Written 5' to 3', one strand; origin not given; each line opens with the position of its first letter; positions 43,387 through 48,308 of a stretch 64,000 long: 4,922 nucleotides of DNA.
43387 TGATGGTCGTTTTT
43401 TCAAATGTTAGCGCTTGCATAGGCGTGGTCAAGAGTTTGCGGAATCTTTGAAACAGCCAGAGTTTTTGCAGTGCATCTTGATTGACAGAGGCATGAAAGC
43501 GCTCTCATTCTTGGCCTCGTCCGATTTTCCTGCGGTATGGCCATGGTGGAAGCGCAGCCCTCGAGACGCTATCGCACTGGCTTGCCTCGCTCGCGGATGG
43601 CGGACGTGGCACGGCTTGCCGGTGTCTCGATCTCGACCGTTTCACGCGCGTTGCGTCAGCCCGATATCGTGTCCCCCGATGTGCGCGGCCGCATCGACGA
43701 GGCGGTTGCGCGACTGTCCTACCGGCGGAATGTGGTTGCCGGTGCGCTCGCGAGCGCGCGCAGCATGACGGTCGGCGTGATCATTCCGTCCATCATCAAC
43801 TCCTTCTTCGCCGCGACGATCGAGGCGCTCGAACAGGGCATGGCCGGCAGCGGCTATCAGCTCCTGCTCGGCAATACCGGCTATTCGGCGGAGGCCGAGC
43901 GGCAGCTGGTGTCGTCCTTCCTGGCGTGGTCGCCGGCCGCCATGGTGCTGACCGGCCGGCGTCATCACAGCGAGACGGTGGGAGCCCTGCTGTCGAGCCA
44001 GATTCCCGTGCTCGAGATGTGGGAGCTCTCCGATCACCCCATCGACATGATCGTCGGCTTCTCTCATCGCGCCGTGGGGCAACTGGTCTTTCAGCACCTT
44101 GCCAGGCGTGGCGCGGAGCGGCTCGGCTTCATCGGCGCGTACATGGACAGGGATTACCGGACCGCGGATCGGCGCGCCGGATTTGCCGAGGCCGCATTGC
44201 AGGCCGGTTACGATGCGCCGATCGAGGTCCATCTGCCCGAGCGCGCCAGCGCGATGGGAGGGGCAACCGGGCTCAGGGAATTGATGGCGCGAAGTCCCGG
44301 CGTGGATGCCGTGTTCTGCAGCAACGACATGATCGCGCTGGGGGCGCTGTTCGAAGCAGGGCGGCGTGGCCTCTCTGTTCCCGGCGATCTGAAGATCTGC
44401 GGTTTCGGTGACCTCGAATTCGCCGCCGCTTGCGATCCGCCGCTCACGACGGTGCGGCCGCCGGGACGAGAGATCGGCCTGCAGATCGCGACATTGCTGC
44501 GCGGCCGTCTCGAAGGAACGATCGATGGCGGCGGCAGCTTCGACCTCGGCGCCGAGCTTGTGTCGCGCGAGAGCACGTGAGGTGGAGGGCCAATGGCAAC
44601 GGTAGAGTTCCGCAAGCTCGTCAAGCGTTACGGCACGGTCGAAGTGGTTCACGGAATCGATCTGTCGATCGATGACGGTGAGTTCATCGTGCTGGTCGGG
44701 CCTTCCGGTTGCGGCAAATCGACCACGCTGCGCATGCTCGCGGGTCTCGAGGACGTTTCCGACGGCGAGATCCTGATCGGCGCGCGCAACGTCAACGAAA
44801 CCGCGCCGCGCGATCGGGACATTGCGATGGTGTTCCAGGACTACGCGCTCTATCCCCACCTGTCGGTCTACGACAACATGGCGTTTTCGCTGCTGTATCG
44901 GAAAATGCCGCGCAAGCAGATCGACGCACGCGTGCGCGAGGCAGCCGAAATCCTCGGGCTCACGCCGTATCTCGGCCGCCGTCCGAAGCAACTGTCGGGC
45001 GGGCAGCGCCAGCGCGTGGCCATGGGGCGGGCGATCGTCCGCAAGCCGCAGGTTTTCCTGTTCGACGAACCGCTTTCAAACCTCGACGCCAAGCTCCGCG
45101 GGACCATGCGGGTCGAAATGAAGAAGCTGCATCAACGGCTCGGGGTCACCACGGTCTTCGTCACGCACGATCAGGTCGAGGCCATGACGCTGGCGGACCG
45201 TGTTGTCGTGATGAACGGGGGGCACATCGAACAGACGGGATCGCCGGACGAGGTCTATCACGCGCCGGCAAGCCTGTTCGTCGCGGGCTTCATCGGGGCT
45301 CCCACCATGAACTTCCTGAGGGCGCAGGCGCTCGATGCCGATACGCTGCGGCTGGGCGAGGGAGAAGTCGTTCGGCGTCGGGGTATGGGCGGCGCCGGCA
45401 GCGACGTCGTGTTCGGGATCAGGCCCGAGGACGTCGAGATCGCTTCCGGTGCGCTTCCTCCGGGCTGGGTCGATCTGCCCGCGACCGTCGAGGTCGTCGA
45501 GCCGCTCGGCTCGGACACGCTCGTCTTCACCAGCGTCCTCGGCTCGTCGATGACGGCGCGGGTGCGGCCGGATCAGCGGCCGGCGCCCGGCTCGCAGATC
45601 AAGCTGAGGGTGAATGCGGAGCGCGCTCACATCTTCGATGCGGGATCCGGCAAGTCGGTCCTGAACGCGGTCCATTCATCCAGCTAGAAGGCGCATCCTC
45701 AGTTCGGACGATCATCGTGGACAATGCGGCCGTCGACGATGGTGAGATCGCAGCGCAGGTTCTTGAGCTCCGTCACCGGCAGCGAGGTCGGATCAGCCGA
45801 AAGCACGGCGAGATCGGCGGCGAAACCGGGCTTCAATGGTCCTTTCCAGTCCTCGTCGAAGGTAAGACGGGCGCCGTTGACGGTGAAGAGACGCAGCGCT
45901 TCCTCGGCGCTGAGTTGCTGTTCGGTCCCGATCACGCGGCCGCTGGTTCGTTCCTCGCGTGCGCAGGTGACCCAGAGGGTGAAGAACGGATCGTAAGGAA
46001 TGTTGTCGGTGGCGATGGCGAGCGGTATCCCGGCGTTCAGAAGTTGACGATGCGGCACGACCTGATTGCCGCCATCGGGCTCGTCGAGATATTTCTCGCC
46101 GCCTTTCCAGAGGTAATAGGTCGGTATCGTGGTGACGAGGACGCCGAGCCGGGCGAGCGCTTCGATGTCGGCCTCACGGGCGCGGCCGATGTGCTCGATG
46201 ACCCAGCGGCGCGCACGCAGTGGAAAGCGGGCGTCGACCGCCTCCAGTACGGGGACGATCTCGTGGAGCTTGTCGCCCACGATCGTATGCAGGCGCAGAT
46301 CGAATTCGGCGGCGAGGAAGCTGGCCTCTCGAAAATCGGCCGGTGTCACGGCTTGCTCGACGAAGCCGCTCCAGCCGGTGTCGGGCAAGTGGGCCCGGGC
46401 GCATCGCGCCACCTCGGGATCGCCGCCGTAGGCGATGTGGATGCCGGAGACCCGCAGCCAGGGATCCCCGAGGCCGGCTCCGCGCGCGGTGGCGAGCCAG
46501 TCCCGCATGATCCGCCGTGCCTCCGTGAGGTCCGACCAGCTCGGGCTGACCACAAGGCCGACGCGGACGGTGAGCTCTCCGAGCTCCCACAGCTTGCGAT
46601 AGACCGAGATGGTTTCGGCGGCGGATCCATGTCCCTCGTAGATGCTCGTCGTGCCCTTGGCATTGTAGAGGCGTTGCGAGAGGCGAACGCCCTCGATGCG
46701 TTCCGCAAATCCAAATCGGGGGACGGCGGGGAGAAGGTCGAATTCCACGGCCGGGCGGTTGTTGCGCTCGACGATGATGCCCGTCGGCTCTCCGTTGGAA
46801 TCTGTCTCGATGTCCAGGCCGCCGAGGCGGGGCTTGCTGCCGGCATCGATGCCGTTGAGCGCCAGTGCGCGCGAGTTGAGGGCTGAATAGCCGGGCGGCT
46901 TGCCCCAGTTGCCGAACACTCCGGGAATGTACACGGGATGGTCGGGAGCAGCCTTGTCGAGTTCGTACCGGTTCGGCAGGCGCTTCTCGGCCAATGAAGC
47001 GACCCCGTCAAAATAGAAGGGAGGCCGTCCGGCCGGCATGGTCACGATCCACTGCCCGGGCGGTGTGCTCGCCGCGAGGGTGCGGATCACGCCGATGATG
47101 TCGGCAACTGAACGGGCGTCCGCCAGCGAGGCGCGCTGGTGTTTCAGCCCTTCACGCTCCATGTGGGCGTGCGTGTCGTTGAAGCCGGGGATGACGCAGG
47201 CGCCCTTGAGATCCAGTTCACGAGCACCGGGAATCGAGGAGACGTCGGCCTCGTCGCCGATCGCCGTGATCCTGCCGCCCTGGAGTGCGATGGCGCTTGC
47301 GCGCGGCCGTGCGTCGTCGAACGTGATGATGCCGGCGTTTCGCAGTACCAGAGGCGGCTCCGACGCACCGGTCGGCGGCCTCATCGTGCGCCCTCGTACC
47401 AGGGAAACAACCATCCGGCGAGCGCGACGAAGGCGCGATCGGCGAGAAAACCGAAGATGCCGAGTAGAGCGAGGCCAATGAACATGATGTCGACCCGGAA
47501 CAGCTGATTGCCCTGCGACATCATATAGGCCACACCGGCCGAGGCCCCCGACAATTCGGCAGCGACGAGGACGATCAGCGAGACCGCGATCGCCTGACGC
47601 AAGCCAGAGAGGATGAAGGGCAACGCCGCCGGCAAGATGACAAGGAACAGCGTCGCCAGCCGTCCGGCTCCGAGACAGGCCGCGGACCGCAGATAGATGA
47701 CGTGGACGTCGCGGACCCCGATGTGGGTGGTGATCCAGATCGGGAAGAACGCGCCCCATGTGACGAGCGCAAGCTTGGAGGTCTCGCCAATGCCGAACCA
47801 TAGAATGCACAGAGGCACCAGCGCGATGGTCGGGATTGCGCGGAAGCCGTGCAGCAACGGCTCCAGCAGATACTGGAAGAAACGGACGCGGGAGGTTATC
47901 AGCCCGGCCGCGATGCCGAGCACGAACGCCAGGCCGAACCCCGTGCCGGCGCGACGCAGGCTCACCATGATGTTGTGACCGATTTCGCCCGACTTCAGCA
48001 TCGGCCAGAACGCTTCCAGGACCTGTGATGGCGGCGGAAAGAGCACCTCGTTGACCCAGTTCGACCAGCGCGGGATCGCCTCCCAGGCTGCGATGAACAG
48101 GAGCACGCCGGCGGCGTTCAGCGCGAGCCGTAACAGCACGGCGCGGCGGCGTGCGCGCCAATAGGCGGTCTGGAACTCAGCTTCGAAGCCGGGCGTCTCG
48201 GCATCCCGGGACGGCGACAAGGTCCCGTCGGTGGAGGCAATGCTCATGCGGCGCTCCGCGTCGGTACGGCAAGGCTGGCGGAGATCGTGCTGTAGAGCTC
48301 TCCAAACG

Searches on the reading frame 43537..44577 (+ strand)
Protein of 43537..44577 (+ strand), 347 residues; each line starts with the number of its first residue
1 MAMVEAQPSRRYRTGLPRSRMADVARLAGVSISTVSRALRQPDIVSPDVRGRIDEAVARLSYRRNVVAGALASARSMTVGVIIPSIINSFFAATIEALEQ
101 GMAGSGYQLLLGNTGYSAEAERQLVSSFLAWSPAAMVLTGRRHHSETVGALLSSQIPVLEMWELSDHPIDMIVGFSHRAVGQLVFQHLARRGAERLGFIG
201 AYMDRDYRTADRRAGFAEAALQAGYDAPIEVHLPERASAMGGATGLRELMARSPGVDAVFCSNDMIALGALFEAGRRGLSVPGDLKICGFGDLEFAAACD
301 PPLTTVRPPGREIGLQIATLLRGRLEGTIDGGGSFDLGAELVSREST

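Call 7: search_protein_families(library=pfam, proteins=[window:43537-44577:+], max_evalue=0.001)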
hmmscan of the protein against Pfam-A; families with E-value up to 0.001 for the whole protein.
window:43537-44577:+ (347 aa): 4 families
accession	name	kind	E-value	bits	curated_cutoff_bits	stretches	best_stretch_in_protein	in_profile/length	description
PF13377.12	Peripla_BP_3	-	5.9e-29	101.7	26.5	1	186-347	2-167/167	Periplasmic binding protein-like domain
PF00532.27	Peripla_BP_1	-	1.1e-22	81.2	22.2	1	77-320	2-256/281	Periplasmic binding proteins and sugar binding domain of LacI family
PF00356.27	LacI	-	6.2e-15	55.2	27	1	21-65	2-46/46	Bacterial regulatory proteins, lacI family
PF13407.12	Peripla_BP_4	-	5.1e-08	33.2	35.1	1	79-292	1-218/258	Periplasmic binding protein domain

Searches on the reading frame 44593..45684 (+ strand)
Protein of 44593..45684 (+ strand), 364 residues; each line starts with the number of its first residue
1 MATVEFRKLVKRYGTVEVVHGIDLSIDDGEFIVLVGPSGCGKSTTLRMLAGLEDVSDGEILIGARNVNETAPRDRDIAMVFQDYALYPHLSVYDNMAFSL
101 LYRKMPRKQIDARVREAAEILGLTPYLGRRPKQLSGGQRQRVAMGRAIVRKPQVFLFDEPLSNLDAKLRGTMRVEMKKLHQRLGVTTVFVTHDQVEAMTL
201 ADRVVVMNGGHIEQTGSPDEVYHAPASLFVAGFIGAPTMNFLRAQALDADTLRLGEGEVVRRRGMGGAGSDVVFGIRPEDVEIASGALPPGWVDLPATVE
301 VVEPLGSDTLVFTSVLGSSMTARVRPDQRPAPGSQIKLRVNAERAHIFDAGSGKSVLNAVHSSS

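Call 7: search_protein_families(library=pfam, proteins=[window:44593-45684:+], max_evalue=0.001)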
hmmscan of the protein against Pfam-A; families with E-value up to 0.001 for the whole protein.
window:44593-45684:+ (364 aa): 8 families
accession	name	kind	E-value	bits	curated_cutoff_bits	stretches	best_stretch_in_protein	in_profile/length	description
PF00005.33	ABC_tran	-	4.8e-33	115.1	25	1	20-161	2-136/137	ABC transporter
PF08402.16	TOBE_2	-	2.6e-11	43.9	21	1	275-348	2-76/76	TOBE domain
PF03459.23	TOBE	-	5.3e-08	33.4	22.3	1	295-346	7-63/64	TOBE domain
PF17912.7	OB_MalK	-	2.8e-07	31.8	27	1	235-281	1-53/53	MalK OB fold domain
PF13304.12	AAA_21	-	6.1e-06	26.9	27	0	31-55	1-25/304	AAA domain, putative AbiEii toxin, Type IV TA system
PF13401.12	AAA_22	-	0.00011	23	27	1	29-56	5-32/130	AAA domain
PF02463.25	SMC_N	-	0.00021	21.3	40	0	30-206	25-213/220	RecF/RecN/SMC N terminal domain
PF03215.21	Rad17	-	0.0007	20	23.8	1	31-93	47-109/186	Rad17 P-loop domain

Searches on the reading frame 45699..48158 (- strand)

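Call 7: search_protein_families(library=pfam, proteins=[window:45699-48158:-], max_evalue=0.001)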
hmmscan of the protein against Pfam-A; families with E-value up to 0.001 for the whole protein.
window:45699-48158:- (819 aa): 2 families
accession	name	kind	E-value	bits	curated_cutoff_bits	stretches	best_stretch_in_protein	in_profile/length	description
PF07969.17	Amidohydro_3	-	7.2e-61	207.5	29.7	1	314-814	2-472/472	Amidohydrolase family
PF01979.26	Amidohydro_1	-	7.4e-10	39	25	1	699-813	231-345/345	Amidohydrolase family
